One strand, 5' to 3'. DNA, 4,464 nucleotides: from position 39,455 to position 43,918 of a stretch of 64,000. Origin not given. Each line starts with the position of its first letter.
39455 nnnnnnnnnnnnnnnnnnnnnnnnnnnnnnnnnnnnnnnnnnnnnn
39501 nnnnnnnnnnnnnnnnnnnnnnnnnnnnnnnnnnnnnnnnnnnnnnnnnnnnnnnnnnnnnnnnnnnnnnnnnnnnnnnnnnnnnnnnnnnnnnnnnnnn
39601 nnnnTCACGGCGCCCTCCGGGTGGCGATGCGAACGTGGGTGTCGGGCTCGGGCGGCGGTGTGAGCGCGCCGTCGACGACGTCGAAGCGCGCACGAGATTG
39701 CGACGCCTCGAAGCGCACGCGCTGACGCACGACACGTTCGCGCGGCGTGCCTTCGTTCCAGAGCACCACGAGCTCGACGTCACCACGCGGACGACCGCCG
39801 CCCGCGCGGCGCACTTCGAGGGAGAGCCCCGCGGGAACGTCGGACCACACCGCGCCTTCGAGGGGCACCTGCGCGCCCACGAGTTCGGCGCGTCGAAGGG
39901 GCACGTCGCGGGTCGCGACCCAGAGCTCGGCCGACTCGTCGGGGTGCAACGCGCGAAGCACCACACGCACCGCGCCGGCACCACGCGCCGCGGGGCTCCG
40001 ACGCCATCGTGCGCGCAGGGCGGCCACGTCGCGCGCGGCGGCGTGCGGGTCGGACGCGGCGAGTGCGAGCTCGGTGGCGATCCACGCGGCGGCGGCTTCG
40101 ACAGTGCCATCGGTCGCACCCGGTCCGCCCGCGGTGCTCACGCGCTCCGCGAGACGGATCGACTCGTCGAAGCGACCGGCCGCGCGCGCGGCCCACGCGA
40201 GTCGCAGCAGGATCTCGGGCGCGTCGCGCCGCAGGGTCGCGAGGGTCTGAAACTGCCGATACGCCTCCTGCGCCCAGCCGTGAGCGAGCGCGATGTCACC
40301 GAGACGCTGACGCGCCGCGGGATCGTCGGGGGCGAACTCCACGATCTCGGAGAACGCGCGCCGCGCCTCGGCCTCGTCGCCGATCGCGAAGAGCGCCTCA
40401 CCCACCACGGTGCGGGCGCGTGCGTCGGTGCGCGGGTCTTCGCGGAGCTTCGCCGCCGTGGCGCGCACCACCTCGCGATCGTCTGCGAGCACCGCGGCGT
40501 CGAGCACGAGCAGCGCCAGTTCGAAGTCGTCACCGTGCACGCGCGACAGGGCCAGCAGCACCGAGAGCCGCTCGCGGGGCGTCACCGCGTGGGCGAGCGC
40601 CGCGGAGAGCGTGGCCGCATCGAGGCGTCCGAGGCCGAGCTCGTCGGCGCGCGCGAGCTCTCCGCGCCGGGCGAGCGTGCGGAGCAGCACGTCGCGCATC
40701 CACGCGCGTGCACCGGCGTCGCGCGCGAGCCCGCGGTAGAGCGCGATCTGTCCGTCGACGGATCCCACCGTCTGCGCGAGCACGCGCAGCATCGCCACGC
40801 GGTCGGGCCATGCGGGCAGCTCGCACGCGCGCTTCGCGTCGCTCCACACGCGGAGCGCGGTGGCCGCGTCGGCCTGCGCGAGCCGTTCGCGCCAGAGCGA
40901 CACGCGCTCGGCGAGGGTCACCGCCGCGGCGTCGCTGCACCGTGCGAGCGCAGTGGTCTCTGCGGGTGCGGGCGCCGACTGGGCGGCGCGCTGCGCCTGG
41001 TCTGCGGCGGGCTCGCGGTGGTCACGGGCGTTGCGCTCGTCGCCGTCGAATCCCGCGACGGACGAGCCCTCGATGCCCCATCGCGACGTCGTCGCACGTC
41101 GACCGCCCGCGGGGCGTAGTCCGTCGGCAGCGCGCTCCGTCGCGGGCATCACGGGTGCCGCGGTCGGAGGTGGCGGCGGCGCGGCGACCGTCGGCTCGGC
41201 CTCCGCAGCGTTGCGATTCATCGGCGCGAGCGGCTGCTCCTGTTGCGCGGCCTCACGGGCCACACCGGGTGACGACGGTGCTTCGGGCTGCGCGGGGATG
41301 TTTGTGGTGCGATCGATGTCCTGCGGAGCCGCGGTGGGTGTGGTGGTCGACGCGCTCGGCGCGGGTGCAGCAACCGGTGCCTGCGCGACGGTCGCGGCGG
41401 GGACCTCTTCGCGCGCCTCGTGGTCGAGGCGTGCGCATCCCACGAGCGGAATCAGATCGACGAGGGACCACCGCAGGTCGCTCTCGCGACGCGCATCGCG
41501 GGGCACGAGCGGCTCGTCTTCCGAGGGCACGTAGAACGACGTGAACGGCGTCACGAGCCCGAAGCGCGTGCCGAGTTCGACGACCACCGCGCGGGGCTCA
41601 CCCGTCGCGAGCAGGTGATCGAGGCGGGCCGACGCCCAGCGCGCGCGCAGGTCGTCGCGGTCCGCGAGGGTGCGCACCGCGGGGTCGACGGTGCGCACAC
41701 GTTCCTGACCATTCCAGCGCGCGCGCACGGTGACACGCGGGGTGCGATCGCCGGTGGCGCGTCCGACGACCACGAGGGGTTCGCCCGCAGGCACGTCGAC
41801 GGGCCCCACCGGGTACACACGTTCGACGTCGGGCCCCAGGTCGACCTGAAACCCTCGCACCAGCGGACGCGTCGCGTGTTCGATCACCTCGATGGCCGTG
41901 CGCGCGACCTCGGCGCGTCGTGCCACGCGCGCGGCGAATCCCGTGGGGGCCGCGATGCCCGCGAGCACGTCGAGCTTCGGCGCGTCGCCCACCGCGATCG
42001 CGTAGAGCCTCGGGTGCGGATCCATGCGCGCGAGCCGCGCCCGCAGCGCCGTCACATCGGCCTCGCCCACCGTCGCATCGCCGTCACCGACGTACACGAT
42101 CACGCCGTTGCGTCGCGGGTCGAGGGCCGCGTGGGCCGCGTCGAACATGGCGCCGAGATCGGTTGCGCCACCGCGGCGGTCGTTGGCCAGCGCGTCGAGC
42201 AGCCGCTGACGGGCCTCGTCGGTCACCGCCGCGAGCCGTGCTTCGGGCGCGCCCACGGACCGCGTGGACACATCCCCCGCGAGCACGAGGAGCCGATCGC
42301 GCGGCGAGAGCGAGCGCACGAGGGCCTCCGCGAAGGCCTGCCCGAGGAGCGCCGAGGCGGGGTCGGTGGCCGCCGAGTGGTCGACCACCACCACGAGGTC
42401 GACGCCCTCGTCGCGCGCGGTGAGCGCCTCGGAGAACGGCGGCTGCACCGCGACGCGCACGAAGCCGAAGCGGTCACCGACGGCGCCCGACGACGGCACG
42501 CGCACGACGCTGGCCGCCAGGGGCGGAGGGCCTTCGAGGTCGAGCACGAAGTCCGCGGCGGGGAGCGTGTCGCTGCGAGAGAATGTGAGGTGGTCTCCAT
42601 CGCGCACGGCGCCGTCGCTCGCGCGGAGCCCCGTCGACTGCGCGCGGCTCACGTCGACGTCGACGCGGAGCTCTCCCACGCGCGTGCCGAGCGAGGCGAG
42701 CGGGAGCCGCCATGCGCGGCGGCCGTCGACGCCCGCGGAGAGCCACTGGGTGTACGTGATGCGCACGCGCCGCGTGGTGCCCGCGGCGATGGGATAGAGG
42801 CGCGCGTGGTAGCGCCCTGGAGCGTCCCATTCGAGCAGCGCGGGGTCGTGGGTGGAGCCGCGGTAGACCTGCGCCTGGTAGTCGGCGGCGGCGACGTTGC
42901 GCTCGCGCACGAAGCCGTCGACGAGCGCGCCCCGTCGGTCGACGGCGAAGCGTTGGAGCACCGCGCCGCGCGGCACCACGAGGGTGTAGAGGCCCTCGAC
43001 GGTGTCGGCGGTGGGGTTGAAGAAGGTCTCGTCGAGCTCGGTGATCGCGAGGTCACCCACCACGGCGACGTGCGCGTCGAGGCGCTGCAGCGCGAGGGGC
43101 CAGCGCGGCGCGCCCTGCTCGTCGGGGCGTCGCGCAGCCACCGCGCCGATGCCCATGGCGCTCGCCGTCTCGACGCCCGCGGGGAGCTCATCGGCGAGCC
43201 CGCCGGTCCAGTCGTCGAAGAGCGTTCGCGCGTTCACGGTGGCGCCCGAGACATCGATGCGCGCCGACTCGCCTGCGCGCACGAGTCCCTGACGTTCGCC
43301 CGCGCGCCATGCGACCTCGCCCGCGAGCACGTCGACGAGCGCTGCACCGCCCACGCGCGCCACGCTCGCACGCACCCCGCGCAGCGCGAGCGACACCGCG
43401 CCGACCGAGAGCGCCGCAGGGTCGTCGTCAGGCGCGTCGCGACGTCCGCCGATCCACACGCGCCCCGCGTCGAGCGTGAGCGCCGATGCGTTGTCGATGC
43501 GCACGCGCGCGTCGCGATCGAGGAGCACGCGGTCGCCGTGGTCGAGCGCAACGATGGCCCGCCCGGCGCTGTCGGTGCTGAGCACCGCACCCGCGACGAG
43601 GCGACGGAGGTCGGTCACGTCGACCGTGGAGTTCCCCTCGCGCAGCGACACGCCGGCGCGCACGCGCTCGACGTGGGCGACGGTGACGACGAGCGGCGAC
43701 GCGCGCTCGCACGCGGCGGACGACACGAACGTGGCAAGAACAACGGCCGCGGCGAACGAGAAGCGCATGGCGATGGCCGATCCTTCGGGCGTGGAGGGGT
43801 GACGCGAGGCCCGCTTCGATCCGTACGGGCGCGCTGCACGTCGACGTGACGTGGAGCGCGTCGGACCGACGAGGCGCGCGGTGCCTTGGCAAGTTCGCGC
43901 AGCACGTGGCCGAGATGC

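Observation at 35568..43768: Two tandem, translationally coupled giant FecR/VIT/VWA/TPR secreted paralogs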

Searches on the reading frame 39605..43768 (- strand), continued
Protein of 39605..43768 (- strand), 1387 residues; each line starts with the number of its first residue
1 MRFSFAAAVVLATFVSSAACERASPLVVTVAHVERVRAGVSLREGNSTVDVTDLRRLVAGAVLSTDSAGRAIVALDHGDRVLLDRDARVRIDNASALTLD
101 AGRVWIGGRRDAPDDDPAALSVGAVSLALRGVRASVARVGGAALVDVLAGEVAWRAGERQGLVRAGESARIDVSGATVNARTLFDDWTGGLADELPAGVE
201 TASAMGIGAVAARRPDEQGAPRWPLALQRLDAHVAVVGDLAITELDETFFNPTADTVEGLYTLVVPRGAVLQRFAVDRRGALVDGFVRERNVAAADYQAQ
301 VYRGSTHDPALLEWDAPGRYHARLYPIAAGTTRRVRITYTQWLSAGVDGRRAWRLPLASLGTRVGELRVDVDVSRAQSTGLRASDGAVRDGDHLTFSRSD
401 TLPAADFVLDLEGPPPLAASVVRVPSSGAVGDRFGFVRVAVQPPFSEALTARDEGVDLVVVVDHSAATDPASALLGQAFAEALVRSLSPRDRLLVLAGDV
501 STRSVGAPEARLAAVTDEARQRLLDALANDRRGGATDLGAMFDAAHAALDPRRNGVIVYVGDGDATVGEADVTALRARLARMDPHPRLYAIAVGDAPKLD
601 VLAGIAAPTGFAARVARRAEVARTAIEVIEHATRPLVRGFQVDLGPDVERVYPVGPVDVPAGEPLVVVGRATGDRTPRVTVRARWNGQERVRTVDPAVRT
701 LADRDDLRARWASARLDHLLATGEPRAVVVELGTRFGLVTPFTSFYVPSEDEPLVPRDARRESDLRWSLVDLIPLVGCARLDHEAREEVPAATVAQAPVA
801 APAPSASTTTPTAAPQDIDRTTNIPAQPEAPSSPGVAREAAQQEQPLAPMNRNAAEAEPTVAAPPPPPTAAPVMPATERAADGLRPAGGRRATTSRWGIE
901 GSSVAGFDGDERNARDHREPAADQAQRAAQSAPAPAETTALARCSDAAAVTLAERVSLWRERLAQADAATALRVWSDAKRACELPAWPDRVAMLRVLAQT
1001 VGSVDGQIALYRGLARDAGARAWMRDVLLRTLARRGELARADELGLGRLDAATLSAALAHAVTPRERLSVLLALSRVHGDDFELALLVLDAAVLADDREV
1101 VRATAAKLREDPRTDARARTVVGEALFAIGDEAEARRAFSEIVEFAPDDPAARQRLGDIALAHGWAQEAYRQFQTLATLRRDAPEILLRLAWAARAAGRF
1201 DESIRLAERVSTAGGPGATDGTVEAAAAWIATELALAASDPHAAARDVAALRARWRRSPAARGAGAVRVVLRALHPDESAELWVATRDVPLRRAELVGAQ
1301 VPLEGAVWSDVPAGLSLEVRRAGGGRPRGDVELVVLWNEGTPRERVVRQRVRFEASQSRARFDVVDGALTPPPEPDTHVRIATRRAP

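Call 26: find_encoding_contigs(protein=P0048, flank=10000, max_places=1)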
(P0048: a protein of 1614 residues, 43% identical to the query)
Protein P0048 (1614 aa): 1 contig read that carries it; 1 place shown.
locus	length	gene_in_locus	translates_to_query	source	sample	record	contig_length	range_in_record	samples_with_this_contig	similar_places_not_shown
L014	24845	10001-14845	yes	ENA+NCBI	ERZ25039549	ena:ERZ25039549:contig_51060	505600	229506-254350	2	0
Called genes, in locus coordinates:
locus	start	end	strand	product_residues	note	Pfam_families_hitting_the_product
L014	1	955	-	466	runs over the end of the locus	PF00069:Pkinase, PF07714:PK_Tyr_Ser-Thr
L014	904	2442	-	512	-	PF04616:Glyco_hydro_43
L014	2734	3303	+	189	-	-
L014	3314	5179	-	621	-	-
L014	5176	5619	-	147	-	-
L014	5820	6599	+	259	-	PF05175:MTS, PF13847:Methyltransf_31, PF08241:Methyltransf_11 (weak), PF08242:Methyltransf_12 (weak), PF13649:Methyltransf_25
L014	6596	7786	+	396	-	PF01555:N6_N4_Mtase, PF01170:UPF0020 (weak)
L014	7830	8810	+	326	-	PF00069:Pkinase, PF07714:PK_Tyr_Ser-Thr, PF01636:APH (faint), PF06293:Kdo (weak)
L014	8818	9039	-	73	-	-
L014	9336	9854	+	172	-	PF00300:His_Phos_1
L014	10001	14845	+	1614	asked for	PF07719:TPR_2 (faint), PF13428:TPR_14 (faint), PF08487:VIT, PF13519:VWA_2 (faint), PF14559:TPR_19 (faint)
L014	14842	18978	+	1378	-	PF04773:FecR (weak), PF08487:VIT, PF14559:TPR_19 (faint), PF07719:TPR_2 (faint)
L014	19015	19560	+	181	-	PF07152:YaeQ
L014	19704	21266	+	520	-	PF13385:Laminin_G_3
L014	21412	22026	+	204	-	PF00440:TetR_N, PF01381:HTH_3 (faint)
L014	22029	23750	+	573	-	PF00391:PEP-utilizers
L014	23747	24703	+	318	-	PF05175:MTS (weak), PF13489:Methyltransf_23 (weak), PF00891:Methyltransf_2, PF13649:Methyltransf_25, PF08241:Methyltransf_11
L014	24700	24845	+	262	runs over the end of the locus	PF01326:PPDK_N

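Call 27: search_solved_structures(query=window:39605-43768:-, max_evalue=1)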
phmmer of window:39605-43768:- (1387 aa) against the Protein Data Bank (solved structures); distinct sequences matched with E-value up to 1: 23.
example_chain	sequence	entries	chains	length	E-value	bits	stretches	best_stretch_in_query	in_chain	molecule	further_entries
9qhb_A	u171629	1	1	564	3.6e-05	25.2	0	1106-1209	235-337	Engineered tetratricopeptide repeat protein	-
8bu0_A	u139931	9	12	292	0.00011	23.6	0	1102-1209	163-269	Consensus tetratricopeptide repeat protein | Crystal structure of an 8-repeat consensus TPR superhelix with Zinc. | Monomer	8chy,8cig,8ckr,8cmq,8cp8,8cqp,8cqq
6vfi_B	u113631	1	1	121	0.0055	18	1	1079-1179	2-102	O43_dn18B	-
6vfh_A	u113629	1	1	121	0.0059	17.9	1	1079-1185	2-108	T33_dn10A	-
9qhc_A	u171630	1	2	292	0.0072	17.6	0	1103-1209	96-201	Engineered tetratricopeptide repeat protein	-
6v8e_A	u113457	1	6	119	0.017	16.4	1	1082-1181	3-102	Designed protein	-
8ump_A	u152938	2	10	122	0.025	15.8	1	1102-1175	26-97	T33-ml35-redesigned-TPR-domain-fold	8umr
1na0_A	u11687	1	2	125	0.068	14.4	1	1111-1209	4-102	designed protein CTPR3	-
2wqh_A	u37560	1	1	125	0.083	14.1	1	1111-1209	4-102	CTPR3Y3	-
8cus_A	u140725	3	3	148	0.097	13.9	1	1107-1176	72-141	I432-1(NaCl) Chain A | I432-1(Imd) Chain A | I432-1-X3 Chain A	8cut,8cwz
8far_A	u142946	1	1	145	0.098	13.9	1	1107-1176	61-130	I432-1-CC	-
6vfj_B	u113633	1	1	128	0.12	13.6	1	1081-1179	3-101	I53_dn5B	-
6b85_J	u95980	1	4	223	0.14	13.4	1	1097-1205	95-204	TMHC4_R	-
2fo7_A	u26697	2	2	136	0.15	13.3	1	1101-1208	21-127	SYNTHETIC CONSENSUS TPR PROTEIN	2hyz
9gzg_A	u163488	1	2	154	0.15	13.2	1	1100-1209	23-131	Engineered CTPR protein with glutamic acids for conductivity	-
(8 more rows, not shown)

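Call 29: search_protein_families(library=padloc, proteins=[window:39605-43768:-], max_evalue=0.01)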
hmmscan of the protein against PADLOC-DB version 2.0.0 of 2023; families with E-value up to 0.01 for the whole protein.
window:39605-43768:- (1387 aa): 0 families

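Call 80: find_encoding_contigs(protein=P0036, flank=8000, max_places=1)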
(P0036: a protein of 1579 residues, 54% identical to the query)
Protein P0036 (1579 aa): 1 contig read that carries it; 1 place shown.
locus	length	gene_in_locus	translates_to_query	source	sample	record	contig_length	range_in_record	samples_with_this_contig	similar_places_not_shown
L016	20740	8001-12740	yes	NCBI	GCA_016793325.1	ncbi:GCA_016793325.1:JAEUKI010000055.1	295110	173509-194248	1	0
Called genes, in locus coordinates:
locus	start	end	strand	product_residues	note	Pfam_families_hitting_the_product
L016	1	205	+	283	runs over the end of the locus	-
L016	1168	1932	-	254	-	PF12974:Phosphonate-bd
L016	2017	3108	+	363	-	-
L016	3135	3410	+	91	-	PF03994:DUF350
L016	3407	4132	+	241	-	-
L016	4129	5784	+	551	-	PF01266:DAO (weak), PF01593:Amino_oxidase, PF13450:NAD_binding_8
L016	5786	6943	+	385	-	-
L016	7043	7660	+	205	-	PF00440:TetR_N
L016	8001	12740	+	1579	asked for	PF04773:FecR (faint), PF08487:VIT, PF13428:TPR_14 (faint)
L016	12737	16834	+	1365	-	PF08487:VIT (weak), PF13768:VWA_3, PF14559:TPR_19 (faint)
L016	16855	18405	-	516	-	PF22784:PTP-SAK, PF22785:Tc-R-P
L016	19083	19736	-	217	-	-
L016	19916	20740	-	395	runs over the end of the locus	PF05834:Lycopene_cycl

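Call 81: find_encoding_contigs(protein=P0027, flank=8000, max_places=1)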
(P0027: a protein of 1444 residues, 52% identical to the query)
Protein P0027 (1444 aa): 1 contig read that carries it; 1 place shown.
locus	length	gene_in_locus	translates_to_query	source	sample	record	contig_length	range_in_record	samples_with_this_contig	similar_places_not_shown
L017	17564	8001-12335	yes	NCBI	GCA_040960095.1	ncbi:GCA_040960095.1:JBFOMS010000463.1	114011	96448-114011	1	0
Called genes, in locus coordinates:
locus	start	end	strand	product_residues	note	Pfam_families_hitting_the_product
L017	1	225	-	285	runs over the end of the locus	-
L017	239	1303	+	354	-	PF10974:DUF2804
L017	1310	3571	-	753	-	PF00989:PAS, PF08448:PAS_4, PF13188:PAS_8, PF13426:PAS_9, PF08447:PAS_3, PF00512:HisKA (weak), PF02518:HATPase_c, PF00072:Response_reg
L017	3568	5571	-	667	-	PF12228:DUF3604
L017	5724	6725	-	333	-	PF13795:HupE_UreJ_2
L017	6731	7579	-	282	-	PF13145:Rotamase_2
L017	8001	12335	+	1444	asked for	PF04773:FecR (faint), PF08487:VIT, PF14559:TPR_19 (faint)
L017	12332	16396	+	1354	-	PF08487:VIT (weak), PF13768:VWA_3 (weak), PF14559:TPR_19 (faint)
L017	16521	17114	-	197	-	-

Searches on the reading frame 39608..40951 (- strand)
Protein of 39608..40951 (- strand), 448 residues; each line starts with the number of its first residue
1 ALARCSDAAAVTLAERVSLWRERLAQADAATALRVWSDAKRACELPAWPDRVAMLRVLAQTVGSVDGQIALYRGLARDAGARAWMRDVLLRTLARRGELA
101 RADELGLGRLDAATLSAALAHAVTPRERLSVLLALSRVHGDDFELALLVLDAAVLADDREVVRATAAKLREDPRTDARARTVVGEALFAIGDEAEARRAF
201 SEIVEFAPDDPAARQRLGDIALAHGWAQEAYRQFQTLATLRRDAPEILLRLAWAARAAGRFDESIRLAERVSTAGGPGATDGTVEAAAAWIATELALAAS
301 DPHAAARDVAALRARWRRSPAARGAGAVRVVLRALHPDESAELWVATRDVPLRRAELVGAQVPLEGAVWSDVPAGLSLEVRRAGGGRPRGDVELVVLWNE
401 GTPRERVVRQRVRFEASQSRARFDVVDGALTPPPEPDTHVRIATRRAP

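Call 65: search_protein_representatives(protein=window:39608-40951:-)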
Query: 448 residues. Proteins with E-value up to 0.001 (for the whole library): 1999; up to 1e-10: 278; up to 1e-30: 113. The best 150 are listed.
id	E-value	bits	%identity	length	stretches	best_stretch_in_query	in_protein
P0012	2.0e-147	508.5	62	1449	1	2-438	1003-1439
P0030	1.1e-132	459.9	55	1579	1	3-431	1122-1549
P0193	1.9e-132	459.1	57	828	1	3-436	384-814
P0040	9.9e-119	413.9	51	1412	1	3-432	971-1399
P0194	1.8e-107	376.8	56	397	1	58-448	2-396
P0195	3.7e-71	257.2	42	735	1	3-429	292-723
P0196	7.8e-68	246.3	40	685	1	3-429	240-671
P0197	5.8e-63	230.2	41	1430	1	3-428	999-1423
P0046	9.0e-63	229.6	42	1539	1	2-440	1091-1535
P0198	2.4e-62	228.2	40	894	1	2-417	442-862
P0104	3.4e-61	224.4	40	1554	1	3-436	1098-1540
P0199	1.6e-60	222.2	41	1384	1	3-430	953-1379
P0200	1.7e-60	222.1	37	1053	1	3-431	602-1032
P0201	2.9e-60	221.3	39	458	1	4-408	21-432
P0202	3.2e-60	221.2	38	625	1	4-431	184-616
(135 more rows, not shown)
